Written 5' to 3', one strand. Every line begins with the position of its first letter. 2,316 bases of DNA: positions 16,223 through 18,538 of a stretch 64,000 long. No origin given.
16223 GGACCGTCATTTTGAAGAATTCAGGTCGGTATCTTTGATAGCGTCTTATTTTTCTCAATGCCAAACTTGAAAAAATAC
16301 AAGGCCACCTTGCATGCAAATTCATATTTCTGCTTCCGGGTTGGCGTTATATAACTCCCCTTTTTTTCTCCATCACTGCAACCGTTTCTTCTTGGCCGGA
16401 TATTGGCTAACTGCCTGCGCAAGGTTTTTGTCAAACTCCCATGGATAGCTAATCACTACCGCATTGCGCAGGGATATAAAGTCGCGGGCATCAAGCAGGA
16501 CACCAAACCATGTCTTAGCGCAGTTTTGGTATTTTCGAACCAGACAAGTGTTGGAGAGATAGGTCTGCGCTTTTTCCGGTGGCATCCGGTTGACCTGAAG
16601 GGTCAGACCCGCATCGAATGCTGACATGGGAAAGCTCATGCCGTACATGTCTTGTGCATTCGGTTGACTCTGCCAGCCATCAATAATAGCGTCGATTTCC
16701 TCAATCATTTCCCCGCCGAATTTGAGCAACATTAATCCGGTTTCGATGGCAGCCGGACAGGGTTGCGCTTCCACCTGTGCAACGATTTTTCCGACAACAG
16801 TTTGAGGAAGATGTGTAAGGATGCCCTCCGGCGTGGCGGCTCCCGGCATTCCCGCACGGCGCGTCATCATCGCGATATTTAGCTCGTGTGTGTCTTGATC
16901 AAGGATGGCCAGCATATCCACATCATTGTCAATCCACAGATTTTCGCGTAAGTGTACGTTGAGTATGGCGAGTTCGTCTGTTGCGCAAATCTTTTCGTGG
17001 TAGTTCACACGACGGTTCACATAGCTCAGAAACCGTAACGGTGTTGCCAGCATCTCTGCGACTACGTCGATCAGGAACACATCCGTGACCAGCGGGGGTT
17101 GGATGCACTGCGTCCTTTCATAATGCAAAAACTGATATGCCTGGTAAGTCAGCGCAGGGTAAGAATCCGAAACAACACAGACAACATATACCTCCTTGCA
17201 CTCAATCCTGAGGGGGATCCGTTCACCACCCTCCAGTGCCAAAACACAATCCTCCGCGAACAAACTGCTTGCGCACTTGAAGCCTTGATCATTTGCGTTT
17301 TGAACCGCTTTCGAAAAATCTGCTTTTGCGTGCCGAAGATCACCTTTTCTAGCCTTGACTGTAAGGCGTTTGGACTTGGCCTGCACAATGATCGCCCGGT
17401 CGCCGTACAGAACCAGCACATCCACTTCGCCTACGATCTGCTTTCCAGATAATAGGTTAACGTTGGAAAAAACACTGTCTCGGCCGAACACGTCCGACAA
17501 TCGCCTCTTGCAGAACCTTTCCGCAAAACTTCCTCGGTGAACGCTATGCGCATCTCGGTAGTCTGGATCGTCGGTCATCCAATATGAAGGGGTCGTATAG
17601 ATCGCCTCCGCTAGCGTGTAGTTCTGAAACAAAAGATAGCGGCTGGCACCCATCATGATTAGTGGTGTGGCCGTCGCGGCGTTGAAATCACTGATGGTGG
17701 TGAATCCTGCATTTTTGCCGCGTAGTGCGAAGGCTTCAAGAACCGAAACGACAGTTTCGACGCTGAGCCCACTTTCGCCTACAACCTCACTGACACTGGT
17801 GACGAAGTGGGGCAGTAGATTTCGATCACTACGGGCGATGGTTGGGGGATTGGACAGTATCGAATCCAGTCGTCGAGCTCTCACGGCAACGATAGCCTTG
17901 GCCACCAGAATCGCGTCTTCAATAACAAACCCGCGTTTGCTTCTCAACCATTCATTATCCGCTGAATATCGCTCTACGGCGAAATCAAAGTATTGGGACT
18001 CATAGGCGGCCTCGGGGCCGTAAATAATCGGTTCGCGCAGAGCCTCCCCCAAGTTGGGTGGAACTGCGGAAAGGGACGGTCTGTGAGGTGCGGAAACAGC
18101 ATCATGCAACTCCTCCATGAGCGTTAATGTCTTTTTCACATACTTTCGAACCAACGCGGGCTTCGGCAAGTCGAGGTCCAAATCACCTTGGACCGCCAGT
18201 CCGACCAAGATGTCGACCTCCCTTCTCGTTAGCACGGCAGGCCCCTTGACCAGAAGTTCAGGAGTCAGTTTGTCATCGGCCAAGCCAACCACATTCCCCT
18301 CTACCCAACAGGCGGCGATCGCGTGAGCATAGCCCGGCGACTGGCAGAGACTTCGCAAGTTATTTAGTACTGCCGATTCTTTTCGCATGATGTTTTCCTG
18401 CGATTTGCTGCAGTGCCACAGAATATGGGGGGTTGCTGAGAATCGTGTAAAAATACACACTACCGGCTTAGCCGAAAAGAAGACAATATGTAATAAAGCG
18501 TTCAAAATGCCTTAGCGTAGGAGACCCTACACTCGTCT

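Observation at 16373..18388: Orphan 671-aa protein with a central PD-(D/E)xK (Mrr/NERD-like) motif and no other recognisable domain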

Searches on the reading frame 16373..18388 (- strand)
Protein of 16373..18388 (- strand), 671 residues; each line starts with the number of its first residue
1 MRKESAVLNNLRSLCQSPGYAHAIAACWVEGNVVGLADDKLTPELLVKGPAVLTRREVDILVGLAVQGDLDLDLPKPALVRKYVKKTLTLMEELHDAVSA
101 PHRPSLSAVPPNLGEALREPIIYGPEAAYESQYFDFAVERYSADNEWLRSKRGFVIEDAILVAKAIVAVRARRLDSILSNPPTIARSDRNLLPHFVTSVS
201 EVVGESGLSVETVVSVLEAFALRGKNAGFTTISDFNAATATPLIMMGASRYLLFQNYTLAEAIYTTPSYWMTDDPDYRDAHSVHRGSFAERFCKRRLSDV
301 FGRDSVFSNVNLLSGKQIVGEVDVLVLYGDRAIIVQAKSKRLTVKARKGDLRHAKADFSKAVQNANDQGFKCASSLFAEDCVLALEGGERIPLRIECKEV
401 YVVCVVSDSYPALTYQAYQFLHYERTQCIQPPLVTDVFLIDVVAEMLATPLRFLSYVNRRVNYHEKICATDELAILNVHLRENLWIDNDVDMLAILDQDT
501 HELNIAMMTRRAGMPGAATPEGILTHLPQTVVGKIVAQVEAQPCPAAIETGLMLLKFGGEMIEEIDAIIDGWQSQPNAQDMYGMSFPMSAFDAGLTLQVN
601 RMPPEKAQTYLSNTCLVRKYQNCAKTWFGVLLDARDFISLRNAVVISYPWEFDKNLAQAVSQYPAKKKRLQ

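Call 6: search_protein_families(library=pfam, proteins=[window:16373-18388:-], max_evalue=0.1)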
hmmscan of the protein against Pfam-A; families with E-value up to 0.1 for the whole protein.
window:16373-18388:- (671 aa): 1 family
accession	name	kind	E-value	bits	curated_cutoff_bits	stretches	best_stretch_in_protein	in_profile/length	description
PF08378.17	NERD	-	0.0076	17.2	22.1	1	285-358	1-77/111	Nuclease-related domain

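Call 7: search_protein_families(library=padloc, proteins=[window:16373-18388:-], max_evalue=0.1)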
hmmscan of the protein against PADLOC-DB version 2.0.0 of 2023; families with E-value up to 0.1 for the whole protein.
window:16373-18388:- (671 aa): 0 families

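Call 8: search_protein_families(library=ncbifam, proteins=[window:16373-18388:-], max_evalue=0.1)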
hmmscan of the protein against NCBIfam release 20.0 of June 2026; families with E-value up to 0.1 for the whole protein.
window:16373-18388:- (671 aa): 0 families

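Call 9: search_solved_structures(query=window:16373-18388:-, max_evalue=10)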
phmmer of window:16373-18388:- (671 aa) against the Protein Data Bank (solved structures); distinct sequences matched with E-value up to 10: 2.
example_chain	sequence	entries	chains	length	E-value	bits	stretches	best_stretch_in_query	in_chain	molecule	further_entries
3c0u_A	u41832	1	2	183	1.3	10.6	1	437-490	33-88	Uncharacterized protein yaeQ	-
36qu_d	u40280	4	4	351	1.5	10.4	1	536-652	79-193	V-type proton ATPase subunit d1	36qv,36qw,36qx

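Call 10: find_homologous_proteins(query=window:16373-18388:-, max_evalue=0.001)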
Query window:16373-18388:- (671 aa): 413 proteins with E <= 0.001 among 8000 candidates; the best 120 are listed.
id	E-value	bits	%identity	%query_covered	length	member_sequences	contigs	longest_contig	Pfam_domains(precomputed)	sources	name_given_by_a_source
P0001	0.0e+0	1132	74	100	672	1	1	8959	-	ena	-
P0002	0.0e+0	1057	70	100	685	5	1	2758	-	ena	-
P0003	0.0e+0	1055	70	100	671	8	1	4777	-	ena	-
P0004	0.0e+0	1053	70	100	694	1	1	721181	-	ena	-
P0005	0.0e+0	1053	70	100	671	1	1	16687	-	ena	-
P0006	0.0e+0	1049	70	100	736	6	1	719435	-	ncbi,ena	-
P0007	0.0e+0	1048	70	100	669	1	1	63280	-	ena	-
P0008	0.0e+0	1038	69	100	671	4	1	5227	-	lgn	-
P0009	0.0e+0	1036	69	100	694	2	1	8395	-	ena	-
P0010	0.0e+0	1026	69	100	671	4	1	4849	-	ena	-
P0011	0.0e+0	1024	69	99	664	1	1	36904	-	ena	-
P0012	0.0e+0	1013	67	100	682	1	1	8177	-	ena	-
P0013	1.5e-298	1010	68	100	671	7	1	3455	-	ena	-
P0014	3.2e-291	986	66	100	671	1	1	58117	-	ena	-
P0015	2.1e-290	983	66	100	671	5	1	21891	-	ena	-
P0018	1.5e-268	911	63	95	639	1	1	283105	-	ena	-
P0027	4.1e-163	562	59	67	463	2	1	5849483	PF08378.18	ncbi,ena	-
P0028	2.5e-155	537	43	97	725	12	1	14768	PF02810.22,PF08378.18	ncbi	-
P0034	1.8e-152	527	41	97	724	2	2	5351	PF02810.22,PF08378.18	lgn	-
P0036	2.5e-152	527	42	98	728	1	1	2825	PF02810.22,PF08378.18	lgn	-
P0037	2.9e-152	527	41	99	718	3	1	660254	PF02810.22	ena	-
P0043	1.8e-150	521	42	98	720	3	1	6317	PF02810.22,PF08378.18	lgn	-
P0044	3.2e-150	520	40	97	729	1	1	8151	PF02810.22,PF08378.18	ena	-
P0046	5.2e-150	519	39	98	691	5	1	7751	PF08378.18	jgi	-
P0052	2.3e-149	517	39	99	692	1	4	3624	PF08378.18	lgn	-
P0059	1.2e-148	515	39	99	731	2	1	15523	PF02810.22,PF08378.18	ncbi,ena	-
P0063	1.3e-147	511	40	99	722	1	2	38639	PF02810.22,PF08378.18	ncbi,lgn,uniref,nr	ncbi:SEC-C metal-binding domain-containing protein [Comamonas thiooxydans]|uniref:SEC-C metal-bindin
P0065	2.1e-147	510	40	99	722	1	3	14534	PF02810.22,PF08378.18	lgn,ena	-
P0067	7.6e-147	509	39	99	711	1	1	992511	PF02810.22,PF08378.18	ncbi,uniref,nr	ncbi:SEC-C metal-binding domain-containing protein [Occallatibacter savannae]|uniref:SEC-C metal-bin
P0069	1.5e-146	508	40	99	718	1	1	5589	PF02810.22,PF08378.18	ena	-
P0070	1.9e-146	507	39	100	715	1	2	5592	PF02810.22,PF08378.18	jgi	jgi:hypothetical protein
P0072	2.8e-146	507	39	98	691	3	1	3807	PF08378.18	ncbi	-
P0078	2.1e-145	504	38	100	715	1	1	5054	PF02810.22,PF08378.18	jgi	jgi:SEC-C motif/Nuclease-related domain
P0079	2.4e-145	504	39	100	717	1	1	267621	PF02810.22,PF08378.18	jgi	-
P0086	6.5e-145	502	41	97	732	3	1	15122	PF02810.22,PF08378.18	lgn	-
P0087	6.6e-145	502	40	99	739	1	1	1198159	PF02810.22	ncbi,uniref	ncbi:SEC-C metal-binding domain-containing protein [Luteimonas sp. SMYT11W]|uniref:SEC-C metal-bindi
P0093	2.3e-144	500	38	99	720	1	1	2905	PF02810.22,PF08378.18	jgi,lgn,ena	-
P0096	2.8e-144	500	39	98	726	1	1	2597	PF02810.22,PF08378.18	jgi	jgi:hypothetical protein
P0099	4.8e-144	499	39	99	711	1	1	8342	PF02810.22,PF08378.18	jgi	jgi:hypothetical protein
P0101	7.8e-144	499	39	97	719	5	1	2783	PF02810.22,PF08378.18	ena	-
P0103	8.2e-144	499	39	99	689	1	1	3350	PF08378.18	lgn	-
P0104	8.7e-144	499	39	100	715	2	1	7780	PF02810.22,PF08378.18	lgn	-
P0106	1.1e-143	498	39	98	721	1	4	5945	PF02810.22,PF08378.18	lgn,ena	-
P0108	1.4e-143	498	40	99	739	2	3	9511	PF02810.22,PF08378.18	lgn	-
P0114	3.8e-143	496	39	97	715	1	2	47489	PF02810.22,PF08378.18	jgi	jgi:hypothetical protein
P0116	4.5e-143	496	38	99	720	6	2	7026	PF02810.22,PF08378.18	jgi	-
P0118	5.5e-143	496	39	98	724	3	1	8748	PF02810.22,PF08378.18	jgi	jgi:SEC-C motif/Nuclease-related domain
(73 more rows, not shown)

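Call 16: find_encoding_contigs(protein=P0004, flank=8000, max_places=3)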
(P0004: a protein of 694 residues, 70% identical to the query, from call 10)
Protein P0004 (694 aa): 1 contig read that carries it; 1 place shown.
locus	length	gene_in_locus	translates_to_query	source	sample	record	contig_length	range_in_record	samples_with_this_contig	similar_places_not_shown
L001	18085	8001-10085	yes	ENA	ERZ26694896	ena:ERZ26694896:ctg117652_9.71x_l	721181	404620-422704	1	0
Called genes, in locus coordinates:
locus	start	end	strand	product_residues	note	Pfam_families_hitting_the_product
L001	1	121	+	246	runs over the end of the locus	-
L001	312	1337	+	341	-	PF00497:SBP_bac_3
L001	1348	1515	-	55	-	-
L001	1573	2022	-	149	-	PF05193:Peptidase_M16_C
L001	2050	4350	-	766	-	PF00675:Peptidase_M16, PF05193:Peptidase_M16_C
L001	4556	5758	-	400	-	PF00872:Transposase_mut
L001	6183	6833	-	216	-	PF02371:Transposase_20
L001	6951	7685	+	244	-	PF03887:YfbU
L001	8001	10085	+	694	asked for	-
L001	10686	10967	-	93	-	-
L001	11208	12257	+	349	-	-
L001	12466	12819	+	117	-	-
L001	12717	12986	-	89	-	PF00291:PALP (weak)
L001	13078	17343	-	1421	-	PF08751:TrwC, PF13604:AAA_30, PF01443:Viral_helicase1 (faint), PF13245:AAA_19, PF13401:AAA_22 (faint), PF22232:TraI_hel_assoc_N (weak)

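Call 17: find_encoding_contigs(protein=P0018, flank=8000, max_places=3)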
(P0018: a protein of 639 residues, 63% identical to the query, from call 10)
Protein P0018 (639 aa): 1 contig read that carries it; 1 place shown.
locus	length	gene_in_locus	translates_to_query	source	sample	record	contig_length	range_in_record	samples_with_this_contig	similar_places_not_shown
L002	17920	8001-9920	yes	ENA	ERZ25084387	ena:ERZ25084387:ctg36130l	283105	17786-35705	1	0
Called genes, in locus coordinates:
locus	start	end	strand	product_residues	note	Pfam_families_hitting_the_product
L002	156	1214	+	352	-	-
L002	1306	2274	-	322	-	PF13489:Methyltransf_23, PF08241:Methyltransf_11 (weak), PF08242:Methyltransf_12, PF13649:Methyltransf_25, PF13847:Methyltransf_31 (weak)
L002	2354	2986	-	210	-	-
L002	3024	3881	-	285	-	PF14281:PDDEXK_4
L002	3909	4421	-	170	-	PF00589:Phage_integrase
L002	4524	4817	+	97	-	-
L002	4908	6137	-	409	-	-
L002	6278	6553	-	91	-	-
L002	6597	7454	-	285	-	PF00313:CSD, PF08206:OB_RNB (faint), PF00313:CSD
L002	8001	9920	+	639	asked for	-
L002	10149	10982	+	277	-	-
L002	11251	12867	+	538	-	PF12161:HsdM_N, PF02384:N6_Mtase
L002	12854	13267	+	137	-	PF08780:NTase_sub_bind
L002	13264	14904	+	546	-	PF18765:Polbeta, PF01420:Methylase_S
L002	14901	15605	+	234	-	-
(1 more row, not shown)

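Call 18: find_encoding_contigs(protein=P0067, flank=8000, max_places=3)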
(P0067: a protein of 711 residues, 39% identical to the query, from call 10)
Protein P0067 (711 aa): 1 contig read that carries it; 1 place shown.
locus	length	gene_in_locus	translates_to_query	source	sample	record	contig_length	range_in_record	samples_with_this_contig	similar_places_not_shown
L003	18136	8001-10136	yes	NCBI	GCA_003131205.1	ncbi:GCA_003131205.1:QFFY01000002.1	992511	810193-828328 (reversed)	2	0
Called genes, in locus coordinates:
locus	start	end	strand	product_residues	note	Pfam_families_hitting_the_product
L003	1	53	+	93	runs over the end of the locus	-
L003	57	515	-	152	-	-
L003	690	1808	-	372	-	PF00483:NTP_transferase, PF12804:NTP_transf_3, PF22640:ManC_GMP_beta-helix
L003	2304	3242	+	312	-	PF13398:Peptidase_M50B (weak), PF02163:Peptidase_M50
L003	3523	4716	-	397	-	PF00155:Aminotran_1_2, PF01041:DegT_DnrJ_EryC1, PF01212:Beta_elim_lyase (weak), PF00266:Aminotran_5 (weak), PF01053:Cys_Met_Meta_PP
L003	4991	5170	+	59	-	-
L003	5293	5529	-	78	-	-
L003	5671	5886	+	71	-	-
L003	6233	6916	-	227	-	-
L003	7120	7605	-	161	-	PF01467:CTP_transf_like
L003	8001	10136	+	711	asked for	PF08378:NERD (weak), PF02810:SEC-C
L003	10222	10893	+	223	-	PF07081:DUF1349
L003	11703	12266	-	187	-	PF14417:MEDS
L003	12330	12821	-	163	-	PF13453:Zn_ribbon_TFIIB (weak)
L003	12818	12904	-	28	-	PF13240:Zn_Ribbon_1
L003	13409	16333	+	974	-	PF07494:Reg_prop (faint), PF16819:DUF5074 (faint), PF23748:Beta-prop_LRRK2 (faint), PF07495:Y_Y_Y, PF07730:HisKA_3, PF02518:HATPase_c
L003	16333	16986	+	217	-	PF00072:Response_reg, PF08281:Sigma70_r4_2 (weak), PF00196:GerE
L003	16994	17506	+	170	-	-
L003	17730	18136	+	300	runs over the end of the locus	PF02567:PhzC-PhzF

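Call 19: find_encoding_contigs(protein=P0087, flank=8000, max_places=3)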
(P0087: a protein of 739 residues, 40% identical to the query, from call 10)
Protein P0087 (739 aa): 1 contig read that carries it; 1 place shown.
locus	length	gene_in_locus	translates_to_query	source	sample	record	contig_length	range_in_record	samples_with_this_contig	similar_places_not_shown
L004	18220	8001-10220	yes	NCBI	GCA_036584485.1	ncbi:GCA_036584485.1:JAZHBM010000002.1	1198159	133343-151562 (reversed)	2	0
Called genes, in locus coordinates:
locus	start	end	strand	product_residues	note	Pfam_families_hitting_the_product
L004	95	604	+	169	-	-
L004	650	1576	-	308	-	-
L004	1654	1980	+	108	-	-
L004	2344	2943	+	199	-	-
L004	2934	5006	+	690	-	-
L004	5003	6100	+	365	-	PF05621:TniB, PF13401:AAA_22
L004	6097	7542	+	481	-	PF06527:TniQ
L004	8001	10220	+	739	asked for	PF02810:SEC-C (weak)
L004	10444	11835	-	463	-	PF13304:AAA_21, PF14491:DUF4435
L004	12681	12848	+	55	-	PF11740:KfrA_N (weak)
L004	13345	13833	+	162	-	PF04471:Mrr_cat, PF22722:NA-iREase1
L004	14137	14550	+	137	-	PF00816:Histone_HNS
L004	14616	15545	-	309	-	PF08928:PoNi_N (weak), PF08929:PoNi_C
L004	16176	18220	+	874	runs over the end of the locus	PF13304:AAA_21 (faint), PF02463:SMC_N, PF13166:AAA_13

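Call 20: find_encoding_contigs(protein=P0037, flank=8000, max_places=3)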
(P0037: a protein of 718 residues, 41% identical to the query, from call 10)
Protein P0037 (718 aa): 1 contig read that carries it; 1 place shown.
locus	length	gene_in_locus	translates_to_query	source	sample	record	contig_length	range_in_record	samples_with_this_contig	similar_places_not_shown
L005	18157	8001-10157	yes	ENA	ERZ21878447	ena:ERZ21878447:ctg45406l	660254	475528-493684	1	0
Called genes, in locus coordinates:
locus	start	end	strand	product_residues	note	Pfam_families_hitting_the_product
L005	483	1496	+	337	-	-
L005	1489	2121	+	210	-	-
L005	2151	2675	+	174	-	-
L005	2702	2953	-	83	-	PF09954:DUF2188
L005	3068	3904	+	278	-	-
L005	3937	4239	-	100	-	-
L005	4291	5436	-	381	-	PF13271:DUF4062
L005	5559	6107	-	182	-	-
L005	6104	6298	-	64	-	-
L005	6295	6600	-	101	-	-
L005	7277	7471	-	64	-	-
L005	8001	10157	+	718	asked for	PF02810:SEC-C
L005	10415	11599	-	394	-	-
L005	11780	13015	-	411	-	-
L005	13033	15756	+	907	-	PF00270:DEAD, PF04851:ResIII, PF13307:Helicase_C_2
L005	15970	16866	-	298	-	PF00849:PseudoU_synth_2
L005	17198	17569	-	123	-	PF00472:RF-1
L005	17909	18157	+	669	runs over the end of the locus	PF13432:TPR_16 (faint), PF07719:TPR_2 (faint), PF13181:TPR_8 (faint), PF13414:TPR_11 (faint), PF13428:TPR_14 (faint), PF13431:TPR_17 (faint), PF00515:TPR_1 (weak), PF13424:TPR_12 (weak), +3 more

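Call 27: predict_structure(alignment_id=A2)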
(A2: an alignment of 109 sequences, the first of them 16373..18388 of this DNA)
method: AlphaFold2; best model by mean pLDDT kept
length: 671 residues; sequences in the alignment: 109
mean_pLDDT: 89.1   pTM: 0.90
mean pLDDT of the five models: 89.1, 88.0, 88.0, 86.3, 85.9
residues with pLDDT >= 90: 441; 70-90: 190; 50-70: 19; < 50: 21
segments of 3 or more residues with pLDDT < 50: 104-111, 182-188, 666-671
pLDDT, mean of each block of 10 residues (from residue 1): 91 97 93 76 82 89 95 92 96 89 48 72 83 95 98 98 96 80 52 94 98 98 92 92 93 96 95 95 93 97 96 92 96 93 80 87 94 92 89 85 91 86 95 95 95 95 89 91 87 82 92 89 83 94 90 89 92 78 88 92 91 94 94 92 93 91 53 31
secondary structure, 60 per line:
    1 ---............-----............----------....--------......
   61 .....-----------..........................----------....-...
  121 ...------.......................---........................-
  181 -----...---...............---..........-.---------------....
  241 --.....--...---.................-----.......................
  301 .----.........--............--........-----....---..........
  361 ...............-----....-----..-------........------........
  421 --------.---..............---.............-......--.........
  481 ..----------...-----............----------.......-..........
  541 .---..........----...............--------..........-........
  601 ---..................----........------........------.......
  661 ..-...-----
elements in order: H4-15 H21-32 H43-46 H55-65 H77-102 H113-116 H118-123 H130-152 H156-179 H192-195 E196-198 H199-206 H210-219 H237-240 E243-247 E250-252 H256-272 H278-301 E306-314 E317-328 E331-338 H344-347 H351-375 E381-384 E399-406 H413-420 E433-436 H437-446 H450-462 E467-469 H472-482 E493-495 H501-512 H523-529 H531-541 H545-554 H559-573 E582-588 E593-600 H604-621 E626-633 E640-647 H654-662

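Call 29: search_protein_representatives(alignment_id=A2)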
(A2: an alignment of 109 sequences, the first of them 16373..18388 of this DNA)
Query: 109 sequences, 719 profile positions. Proteins with E-value up to 0.001 (for the whole library): 15475; up to 1e-10: 2445; up to 1e-30: 1019. The best 150 are listed.
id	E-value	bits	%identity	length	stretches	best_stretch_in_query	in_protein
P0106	0.0e+00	1137.8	-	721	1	3-718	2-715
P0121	0.0e+00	1137.5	-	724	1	3-718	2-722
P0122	0.0e+00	1123.8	-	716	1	6-718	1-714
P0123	0.0e+00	1078.3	-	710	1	6-718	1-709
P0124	0.0e+00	1013.9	-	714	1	5-718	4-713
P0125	7.5e-298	1006.3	-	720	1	5-719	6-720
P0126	1.3e-297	1005.5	-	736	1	5-718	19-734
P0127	1.1e-293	992.4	-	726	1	4-718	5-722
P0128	3.0e-288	974.5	-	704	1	6-718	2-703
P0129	7.8e-288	973.1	-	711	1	6-718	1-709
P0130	1.7e-286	968.7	-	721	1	4-718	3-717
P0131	1.4e-285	965.7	-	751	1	3-718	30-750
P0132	6.6e-283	956.9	-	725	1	7-718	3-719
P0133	1.0e-281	952.9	-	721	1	3-718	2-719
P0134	7.2e-281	950.1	-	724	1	4-718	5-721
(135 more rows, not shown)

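Call 30: fold_search(model_id=the predicted structure, library=pdb)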
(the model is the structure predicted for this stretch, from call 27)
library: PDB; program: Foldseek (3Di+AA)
matches with E <= 10: 197; with E <= 0.001: 0
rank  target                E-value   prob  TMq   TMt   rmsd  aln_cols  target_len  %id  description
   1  8q3y_A                2.6e-03  0.99  0.17  0.25  16.3       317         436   10  Crystal structure of apo Can2 from Thermoanaerobacter brockii (released 2023-11-22)
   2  8q44_B                7.4e-03  0.96  0.16  0.23  16.2       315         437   11  Crystal structure of cA4-bound Can2 (E364R) in complex with oligo-T DNA (released 2023-11-22)
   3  8q42_B                1.1e-02  0.93  0.16  0.23  16.5       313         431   10  Crystal structure of cA4-bound Can2 (E341A) in complex with oligo-A DNA (released 2023-11-22)
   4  8q43_B                1.4e-02  0.90  0.15  0.22  16.7       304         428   11  Crystal structure of cA4-bound Can2 (E341A) in complex with oligo-C DNA (released 2023-11-22)
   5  8q42_A                1.5e-02  0.90  0.15  0.22  16.0       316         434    9  Crystal structure of cA4-bound Can2 (E341A) in complex with oligo-A DNA (released 2023-11-22)
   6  8q44_A                1.9e-02  0.90  0.16  0.23  14.7       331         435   10  Crystal structure of cA4-bound Can2 (E364R) in complex with oligo-T DNA (released 2023-11-22)
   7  8q3z_A                2.0e-02  0.92  0.16  0.23  14.3       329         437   11  Crystal structure of cA4-bound Can2 from Thermoanaerobacter brockii (released 2023-11-22)
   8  8q41_B                2.8e-02  0.95  0.17  0.26  16.6       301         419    9  Crystal structure of Can2 (E341A) bound to cA4 and TTTAAA ssDNA (released 2023-11-22)
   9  8q43_A                2.9e-02  0.84  0.17  0.26  20.4       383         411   10  Crystal structure of cA4-bound Can2 (E341A) in complex with oligo-C DNA (released 2023-11-22)
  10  8q41_A                4.5e-02  0.72  0.15  0.22  17.0       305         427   10  Crystal structure of Can2 (E341A) bound to cA4 and TTTAAA ssDNA (released 2023-11-22)
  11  4ic1_B                1.3e-01  0.63  0.09  0.26  17.1       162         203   10  Crystal structure of SSO0001 (released 2013-01-16)
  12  2p14                  2.3e-01  0.82  0.13  0.38   7.4       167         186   14  Crystal structure of small subunit (R.BspD6I2) of the heterodimeric restriction endonuclease R.BspD6I (released 2008-03-11)
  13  4ic1_G                2.3e-01  0.63  0.09  0.27  17.0       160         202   10  Crystal structure of SSO0001 (released 2013-01-16)
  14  4ic1_A                2.3e-01  0.51  0.09  0.26  17.1       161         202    9  Crystal structure of SSO0001 (released 2013-01-16)
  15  9u49_A                2.4e-01  0.35  0.16  0.24  26.8       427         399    9  crystal structure of Cdn1 in complex with cA4 (released 2026-02-04)
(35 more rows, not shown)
